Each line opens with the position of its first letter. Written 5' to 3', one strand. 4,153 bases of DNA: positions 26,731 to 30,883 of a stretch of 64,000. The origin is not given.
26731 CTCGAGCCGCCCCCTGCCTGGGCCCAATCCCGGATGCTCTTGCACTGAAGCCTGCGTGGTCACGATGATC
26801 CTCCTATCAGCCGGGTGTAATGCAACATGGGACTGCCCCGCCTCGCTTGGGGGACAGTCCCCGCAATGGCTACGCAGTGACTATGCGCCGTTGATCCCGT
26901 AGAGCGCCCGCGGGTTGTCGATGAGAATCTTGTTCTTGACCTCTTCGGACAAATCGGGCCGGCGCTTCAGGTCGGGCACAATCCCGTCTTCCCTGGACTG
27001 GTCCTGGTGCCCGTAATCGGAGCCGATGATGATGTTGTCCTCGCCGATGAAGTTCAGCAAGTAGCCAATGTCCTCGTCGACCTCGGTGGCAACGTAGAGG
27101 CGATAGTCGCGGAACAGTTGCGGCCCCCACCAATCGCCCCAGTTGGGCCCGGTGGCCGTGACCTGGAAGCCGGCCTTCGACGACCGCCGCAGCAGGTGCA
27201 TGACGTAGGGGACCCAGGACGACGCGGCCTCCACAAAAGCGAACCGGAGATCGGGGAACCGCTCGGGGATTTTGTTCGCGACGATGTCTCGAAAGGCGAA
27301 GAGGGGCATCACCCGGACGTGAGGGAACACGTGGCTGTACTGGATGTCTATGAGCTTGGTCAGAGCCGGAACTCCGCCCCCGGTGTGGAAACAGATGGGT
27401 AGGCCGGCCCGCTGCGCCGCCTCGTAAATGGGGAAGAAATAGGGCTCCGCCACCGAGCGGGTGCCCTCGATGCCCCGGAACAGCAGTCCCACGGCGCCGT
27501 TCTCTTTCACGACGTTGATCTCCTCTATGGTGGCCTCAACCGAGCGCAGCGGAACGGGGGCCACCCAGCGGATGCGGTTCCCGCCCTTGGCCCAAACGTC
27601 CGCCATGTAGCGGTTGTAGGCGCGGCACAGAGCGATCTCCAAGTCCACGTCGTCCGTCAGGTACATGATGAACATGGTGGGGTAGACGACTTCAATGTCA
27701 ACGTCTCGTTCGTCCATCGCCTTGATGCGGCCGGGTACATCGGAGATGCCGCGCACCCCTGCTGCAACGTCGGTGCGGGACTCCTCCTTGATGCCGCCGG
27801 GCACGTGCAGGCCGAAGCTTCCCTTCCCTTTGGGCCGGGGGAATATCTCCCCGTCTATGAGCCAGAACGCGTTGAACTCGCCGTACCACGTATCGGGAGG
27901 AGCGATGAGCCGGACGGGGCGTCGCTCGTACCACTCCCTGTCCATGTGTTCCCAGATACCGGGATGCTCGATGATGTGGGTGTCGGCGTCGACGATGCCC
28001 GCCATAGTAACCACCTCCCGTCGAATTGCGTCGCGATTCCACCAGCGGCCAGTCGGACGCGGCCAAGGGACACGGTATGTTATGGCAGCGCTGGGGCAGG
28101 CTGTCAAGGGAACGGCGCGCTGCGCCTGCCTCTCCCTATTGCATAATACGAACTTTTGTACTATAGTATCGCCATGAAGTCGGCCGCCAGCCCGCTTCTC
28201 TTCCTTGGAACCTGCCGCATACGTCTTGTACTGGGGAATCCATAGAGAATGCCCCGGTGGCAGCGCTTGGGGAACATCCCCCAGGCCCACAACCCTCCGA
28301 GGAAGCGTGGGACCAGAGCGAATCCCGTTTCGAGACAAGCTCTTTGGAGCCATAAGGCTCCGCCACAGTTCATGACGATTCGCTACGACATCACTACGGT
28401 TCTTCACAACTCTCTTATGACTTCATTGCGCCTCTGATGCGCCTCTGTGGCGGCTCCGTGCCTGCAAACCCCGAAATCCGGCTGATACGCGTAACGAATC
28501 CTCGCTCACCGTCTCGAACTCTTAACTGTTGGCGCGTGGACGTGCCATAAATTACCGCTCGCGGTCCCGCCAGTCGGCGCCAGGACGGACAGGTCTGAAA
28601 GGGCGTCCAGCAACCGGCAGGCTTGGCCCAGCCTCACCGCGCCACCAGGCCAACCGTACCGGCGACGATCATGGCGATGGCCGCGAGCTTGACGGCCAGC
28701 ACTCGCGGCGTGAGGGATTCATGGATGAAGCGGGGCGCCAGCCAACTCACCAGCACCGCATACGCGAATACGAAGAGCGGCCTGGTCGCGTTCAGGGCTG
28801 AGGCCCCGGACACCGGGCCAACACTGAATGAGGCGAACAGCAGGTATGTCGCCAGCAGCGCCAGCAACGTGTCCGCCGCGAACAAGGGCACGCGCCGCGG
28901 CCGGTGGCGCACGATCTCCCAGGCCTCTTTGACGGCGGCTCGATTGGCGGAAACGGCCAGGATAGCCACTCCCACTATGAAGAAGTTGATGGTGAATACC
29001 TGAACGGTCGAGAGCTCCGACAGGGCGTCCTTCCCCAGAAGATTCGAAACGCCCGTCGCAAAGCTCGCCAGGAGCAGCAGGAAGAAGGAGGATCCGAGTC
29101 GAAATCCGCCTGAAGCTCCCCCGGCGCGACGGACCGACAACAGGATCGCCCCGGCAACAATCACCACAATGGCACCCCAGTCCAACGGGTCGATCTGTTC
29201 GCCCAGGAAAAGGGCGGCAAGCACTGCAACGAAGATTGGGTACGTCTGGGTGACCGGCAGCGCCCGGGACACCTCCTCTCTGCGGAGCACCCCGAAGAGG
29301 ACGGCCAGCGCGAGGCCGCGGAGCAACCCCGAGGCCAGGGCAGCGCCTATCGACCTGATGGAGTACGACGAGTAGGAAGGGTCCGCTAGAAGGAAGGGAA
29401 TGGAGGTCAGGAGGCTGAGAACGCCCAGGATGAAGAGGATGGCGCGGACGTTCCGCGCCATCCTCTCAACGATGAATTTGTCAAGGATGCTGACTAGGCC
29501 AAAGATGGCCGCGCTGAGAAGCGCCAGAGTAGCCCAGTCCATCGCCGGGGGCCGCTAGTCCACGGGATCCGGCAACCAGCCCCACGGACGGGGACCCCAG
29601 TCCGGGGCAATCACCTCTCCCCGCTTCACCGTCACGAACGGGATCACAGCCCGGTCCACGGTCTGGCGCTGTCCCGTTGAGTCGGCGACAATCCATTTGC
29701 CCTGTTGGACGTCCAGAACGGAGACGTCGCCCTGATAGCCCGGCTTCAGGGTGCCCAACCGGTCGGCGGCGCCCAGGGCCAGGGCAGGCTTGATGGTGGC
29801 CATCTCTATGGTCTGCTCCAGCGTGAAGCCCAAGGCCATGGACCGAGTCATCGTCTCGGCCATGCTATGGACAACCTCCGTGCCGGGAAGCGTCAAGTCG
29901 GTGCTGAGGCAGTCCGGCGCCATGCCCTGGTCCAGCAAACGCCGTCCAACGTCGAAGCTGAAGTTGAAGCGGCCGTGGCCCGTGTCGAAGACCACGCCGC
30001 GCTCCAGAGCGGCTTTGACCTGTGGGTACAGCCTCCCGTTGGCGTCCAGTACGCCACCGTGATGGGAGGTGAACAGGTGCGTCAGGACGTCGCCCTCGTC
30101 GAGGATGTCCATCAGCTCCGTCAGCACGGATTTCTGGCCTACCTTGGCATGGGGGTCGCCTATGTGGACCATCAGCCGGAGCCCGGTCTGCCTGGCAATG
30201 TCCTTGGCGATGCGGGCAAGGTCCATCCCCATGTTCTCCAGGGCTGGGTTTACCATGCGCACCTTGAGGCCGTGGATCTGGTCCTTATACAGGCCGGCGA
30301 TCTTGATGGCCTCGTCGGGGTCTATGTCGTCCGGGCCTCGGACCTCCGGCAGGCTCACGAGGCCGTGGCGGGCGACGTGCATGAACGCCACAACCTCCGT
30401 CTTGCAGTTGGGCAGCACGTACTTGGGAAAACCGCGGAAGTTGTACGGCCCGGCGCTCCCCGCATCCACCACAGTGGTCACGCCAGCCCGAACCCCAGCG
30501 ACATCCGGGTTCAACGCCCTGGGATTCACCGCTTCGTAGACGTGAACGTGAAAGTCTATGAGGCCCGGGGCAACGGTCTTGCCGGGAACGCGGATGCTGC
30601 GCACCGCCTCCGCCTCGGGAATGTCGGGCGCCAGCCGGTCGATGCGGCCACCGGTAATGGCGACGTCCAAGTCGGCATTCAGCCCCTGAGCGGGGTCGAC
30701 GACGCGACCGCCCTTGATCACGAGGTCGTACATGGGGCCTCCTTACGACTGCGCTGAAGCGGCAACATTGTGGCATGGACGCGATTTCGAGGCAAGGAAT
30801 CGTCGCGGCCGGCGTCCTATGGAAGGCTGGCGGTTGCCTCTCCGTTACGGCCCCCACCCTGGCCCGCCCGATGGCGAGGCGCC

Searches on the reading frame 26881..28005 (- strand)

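Call 17: search_protein_families(library=pfam, proteins=[window:26881-28005:-])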
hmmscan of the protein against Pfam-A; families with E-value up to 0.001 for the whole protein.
window:26881-28005:- (374 aa): 1 family
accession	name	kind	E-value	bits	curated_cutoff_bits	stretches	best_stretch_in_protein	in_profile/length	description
PF04909.20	Amidohydro_2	-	8.5e-28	98.4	26.4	1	70-371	11-289/289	Amidohydrolase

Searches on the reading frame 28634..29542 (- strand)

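Call 17: search_protein_families(library=pfam, proteins=[window:28634-29542:-])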
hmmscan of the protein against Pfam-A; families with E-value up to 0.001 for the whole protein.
window:28634-29542:- (302 aa): 2 families
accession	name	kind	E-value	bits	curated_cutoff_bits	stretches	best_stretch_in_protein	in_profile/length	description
PF00892.27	EamA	-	3e-21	76.6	28.2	2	3-136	3-134/135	EamA-like transporter family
PF03151.22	TPT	-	4.1e-08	33.4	30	1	32-139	32-139/291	Triose-phosphate Transporter family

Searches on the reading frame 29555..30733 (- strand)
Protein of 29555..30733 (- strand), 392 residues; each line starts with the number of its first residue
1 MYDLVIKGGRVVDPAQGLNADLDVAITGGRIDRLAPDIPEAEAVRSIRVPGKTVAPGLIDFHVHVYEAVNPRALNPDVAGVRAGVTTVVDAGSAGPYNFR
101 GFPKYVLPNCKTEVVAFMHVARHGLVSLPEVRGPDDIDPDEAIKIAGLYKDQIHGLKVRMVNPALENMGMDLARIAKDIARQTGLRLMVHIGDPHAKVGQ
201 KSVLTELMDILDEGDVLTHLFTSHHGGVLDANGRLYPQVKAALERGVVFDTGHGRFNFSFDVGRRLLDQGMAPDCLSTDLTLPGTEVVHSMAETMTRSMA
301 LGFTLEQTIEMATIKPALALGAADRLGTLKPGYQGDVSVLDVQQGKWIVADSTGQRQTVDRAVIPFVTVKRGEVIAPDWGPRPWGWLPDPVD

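Call 17: search_protein_families(library=pfam, proteins=[window:29555-30733:-])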
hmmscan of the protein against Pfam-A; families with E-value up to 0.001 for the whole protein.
window:29555-30733:- (392 aa): 2 families
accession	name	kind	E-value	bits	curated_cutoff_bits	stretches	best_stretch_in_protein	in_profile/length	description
PF01979.26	Amidohydro_1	-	1.6e-15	57.7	25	1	53-351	1-323/345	Amidohydrolase family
PF07969.17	Amidohydro_3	-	3.8e-12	46.9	29.7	1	298-374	402-470/472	Amidohydrolase family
